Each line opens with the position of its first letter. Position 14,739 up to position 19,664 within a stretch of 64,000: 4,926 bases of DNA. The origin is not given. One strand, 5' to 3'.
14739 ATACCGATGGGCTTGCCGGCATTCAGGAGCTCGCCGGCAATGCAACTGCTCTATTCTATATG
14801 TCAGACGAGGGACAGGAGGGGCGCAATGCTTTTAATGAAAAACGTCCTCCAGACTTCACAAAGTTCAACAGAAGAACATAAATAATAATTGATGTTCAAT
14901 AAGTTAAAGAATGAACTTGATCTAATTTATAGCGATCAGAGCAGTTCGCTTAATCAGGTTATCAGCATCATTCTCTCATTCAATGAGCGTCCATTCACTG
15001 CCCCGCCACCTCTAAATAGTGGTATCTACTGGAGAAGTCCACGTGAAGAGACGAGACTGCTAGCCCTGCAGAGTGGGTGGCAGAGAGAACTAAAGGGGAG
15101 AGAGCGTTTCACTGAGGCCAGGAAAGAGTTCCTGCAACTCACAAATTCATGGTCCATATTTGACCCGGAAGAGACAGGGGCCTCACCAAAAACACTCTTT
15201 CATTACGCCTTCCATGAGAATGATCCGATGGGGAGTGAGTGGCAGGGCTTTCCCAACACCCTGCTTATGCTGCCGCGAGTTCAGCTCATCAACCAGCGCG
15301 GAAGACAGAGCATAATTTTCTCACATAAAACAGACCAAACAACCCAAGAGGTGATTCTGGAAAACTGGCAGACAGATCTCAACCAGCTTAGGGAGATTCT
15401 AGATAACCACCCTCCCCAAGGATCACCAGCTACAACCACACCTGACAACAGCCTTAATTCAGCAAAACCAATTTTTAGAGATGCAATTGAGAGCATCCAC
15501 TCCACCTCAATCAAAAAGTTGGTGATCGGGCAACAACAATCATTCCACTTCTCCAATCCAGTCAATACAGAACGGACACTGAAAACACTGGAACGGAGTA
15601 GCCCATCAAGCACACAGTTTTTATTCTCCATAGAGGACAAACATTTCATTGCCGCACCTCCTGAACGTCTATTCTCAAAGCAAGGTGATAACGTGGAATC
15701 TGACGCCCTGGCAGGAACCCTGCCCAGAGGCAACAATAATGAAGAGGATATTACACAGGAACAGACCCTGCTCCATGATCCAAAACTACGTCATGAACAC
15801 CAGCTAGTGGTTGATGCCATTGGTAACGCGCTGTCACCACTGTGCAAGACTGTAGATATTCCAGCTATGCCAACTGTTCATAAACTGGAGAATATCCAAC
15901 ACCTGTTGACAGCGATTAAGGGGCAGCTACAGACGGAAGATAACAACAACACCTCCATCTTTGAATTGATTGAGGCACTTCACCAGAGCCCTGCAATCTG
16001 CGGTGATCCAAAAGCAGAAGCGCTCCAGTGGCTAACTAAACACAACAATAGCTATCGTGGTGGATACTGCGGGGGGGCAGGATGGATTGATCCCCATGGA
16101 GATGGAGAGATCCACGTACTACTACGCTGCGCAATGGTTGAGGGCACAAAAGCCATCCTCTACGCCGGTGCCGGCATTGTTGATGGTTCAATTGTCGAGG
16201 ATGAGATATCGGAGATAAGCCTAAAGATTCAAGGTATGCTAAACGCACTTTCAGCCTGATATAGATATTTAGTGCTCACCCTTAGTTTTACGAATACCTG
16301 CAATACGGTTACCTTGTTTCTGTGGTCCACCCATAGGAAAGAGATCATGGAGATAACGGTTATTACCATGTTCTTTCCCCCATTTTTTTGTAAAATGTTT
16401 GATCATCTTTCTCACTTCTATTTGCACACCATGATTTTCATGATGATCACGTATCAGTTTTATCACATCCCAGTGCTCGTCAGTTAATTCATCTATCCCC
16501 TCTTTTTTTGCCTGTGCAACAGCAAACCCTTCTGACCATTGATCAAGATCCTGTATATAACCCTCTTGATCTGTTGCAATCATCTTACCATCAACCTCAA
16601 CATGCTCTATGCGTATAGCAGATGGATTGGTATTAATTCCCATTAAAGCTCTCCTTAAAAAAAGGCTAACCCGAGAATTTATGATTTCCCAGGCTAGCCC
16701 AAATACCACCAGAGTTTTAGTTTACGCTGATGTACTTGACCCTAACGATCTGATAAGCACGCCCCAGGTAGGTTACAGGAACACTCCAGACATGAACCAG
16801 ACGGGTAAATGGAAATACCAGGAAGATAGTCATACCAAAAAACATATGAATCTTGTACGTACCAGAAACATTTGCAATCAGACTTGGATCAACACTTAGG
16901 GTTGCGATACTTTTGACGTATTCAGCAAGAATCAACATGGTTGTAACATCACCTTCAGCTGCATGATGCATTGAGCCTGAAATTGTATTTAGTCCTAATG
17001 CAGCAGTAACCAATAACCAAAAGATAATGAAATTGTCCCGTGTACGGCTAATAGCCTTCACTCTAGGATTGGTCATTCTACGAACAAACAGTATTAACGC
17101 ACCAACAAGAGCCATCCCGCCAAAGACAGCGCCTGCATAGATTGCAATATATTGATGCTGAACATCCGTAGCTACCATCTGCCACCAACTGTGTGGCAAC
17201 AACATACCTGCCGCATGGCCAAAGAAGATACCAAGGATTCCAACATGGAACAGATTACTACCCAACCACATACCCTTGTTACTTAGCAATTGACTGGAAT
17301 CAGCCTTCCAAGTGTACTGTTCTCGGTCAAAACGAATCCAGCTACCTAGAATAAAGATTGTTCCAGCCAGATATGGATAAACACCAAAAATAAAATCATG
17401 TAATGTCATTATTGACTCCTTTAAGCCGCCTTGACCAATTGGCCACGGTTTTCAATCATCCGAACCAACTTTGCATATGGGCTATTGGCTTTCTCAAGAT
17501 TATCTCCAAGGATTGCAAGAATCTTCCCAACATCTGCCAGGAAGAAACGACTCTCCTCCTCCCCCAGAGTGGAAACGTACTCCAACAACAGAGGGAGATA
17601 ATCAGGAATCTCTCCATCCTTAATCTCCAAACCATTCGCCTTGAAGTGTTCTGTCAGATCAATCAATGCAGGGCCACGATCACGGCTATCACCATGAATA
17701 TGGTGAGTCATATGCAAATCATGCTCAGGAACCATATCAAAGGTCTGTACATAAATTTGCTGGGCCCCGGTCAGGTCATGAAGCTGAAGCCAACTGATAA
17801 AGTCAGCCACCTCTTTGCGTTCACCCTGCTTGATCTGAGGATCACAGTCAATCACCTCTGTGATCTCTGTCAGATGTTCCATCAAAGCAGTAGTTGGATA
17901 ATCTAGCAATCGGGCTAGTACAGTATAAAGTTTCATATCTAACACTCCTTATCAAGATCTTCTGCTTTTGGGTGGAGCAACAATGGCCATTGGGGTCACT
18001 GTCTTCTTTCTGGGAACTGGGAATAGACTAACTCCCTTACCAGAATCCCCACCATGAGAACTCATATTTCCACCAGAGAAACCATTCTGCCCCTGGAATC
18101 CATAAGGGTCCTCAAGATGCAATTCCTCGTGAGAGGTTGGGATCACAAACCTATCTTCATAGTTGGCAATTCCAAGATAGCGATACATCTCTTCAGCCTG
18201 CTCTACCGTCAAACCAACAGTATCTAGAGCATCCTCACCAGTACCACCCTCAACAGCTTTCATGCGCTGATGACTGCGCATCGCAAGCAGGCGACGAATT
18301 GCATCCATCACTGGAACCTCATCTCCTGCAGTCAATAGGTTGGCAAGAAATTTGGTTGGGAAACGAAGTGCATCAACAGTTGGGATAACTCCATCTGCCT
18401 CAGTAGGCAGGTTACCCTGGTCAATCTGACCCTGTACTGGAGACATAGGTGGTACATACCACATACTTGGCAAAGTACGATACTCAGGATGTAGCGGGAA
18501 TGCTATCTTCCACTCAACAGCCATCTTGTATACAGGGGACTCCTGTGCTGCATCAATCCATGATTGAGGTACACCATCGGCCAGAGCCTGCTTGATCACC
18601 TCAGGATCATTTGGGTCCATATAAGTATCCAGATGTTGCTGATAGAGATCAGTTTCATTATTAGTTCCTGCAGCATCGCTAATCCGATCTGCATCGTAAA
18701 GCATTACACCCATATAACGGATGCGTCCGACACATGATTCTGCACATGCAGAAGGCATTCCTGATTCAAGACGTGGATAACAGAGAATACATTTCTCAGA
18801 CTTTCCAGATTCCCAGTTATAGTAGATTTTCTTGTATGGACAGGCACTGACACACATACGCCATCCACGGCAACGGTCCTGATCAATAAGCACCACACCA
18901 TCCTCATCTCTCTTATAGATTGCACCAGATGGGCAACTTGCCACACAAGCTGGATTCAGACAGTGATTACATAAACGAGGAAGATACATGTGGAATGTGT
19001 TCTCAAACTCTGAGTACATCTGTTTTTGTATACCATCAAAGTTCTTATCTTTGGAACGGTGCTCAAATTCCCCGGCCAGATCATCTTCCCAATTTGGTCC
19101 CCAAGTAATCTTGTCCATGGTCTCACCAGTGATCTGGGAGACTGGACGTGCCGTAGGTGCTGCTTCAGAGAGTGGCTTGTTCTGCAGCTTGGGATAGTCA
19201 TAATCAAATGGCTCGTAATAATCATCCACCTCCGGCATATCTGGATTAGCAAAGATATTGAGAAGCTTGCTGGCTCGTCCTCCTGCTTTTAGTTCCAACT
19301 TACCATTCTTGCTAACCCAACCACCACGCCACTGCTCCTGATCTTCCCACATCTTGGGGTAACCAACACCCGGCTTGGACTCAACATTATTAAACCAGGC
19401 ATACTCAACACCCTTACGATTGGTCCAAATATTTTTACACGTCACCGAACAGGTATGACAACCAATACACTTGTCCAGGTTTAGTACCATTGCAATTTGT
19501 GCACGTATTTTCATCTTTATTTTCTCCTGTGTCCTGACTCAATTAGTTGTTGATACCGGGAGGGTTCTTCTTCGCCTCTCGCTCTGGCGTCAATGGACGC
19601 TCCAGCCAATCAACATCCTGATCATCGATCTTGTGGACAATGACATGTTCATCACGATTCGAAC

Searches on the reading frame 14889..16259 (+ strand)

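Call 9: search_protein_families(library=pfam, proteins=[window:14889-16259:+], max_evalue=0.001)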
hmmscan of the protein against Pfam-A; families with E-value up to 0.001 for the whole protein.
window:14889-16259:+ (456 aa): 1 family
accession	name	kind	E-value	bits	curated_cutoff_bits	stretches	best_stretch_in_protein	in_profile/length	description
PF00425.24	Chorismate_bind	-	2.9e-67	227.4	27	1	196-446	9-257/257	chorismate binding enzyme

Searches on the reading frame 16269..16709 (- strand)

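Call 7: search_protein_families(library=pfam, proteins=[window:16269-16709:-], max_evalue=0.001)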
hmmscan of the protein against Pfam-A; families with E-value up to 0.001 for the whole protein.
window:16269-16709:- (146 aa): 1 family
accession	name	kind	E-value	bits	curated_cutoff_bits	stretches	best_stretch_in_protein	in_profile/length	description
PF04358.19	DsrC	-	2.5e-32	111.9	24.9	1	38-142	1-103/107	DsrC like protein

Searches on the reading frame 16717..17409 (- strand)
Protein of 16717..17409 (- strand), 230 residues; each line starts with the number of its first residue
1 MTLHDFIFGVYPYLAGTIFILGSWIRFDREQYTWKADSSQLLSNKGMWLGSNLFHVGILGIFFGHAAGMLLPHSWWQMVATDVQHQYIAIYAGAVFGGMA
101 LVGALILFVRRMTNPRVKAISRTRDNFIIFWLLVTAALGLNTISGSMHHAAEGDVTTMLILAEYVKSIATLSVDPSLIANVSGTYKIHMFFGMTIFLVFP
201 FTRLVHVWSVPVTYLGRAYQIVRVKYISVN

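Call 7: search_protein_families(library=pfam, proteins=[window:16717-17409:-], max_evalue=0.001)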
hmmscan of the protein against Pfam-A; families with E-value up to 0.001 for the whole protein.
window:16717-17409:- (230 aa): 1 family
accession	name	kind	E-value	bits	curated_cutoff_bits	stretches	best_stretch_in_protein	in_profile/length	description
PF02665.19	Nitrate_red_gam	-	2.6e-73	246.7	22.9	1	5-224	2-216/217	Nitrate reductase gamma subunit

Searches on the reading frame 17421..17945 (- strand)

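Call 7: search_protein_families(library=pfam, proteins=[window:17421-17945:-], max_evalue=0.001)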
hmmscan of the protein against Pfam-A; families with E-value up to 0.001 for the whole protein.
window:17421-17945:- (174 aa): 1 family
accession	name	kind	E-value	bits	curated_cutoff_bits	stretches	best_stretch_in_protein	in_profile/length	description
PF02613.20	Nitrate_red_del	-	1.2e-08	35.5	22.2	1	37-159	3-132/136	Nitrate reductase delta subunit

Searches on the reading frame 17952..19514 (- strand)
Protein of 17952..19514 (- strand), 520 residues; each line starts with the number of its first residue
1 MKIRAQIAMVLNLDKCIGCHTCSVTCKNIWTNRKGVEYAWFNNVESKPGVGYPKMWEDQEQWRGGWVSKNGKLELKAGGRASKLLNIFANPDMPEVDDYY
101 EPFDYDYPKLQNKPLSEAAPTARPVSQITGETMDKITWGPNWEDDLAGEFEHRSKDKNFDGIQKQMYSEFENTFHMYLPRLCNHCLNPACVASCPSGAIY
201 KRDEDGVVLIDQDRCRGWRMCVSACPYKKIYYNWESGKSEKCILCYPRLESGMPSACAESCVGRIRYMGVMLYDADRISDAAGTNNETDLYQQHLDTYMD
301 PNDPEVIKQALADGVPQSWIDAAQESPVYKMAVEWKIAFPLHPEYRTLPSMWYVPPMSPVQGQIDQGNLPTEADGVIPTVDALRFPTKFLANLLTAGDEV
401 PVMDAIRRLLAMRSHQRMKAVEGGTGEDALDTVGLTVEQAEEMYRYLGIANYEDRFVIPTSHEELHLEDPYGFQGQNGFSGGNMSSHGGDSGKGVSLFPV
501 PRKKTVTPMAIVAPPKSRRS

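Call 7: search_protein_families(library=pfam, proteins=[window:17952-19514:-], max_evalue=0.001)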
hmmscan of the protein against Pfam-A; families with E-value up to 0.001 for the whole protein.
window:17952-19514:- (520 aa): 9 families
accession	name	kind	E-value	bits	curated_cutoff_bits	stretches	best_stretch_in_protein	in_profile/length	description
PF13247.11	Fer4_11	-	1.2e-36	125.3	26.2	1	174-270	2-99/100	4Fe-4S dicluster domain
PF14711.11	Nitr_red_bet_C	-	1.1e-22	79.8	27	1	357-436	1-80/81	Respiratory nitrate reductase beta C-terminal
PF13237.11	Fer4_10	-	4.3e-12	46.2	25.5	1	179-226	6-53/53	4Fe-4S dicluster domain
PF12838.12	Fer4_7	-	2e-11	44.6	27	1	182-228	2-51/52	4Fe-4S dicluster domain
PF12797.12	Fer4_2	-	2e-07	31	24.5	1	9-27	3-21/22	4Fe-4S binding domain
PF13187.11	Fer4_9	-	1.2e-05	25.6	27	1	182-228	2-50/52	4Fe-4S dicluster domain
PF12837.12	Fer4_6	-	3.9e-05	23.8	25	0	207-228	1-22/24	4Fe-4S binding domain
PF12800.12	Fer4_4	-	0.0006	20.4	24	0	213-228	2-17/17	4Fe-4S binding domain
PF14697.11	Fer4_21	-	0.00069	20.1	35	0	185-227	8-53/59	4Fe-4S dicluster domain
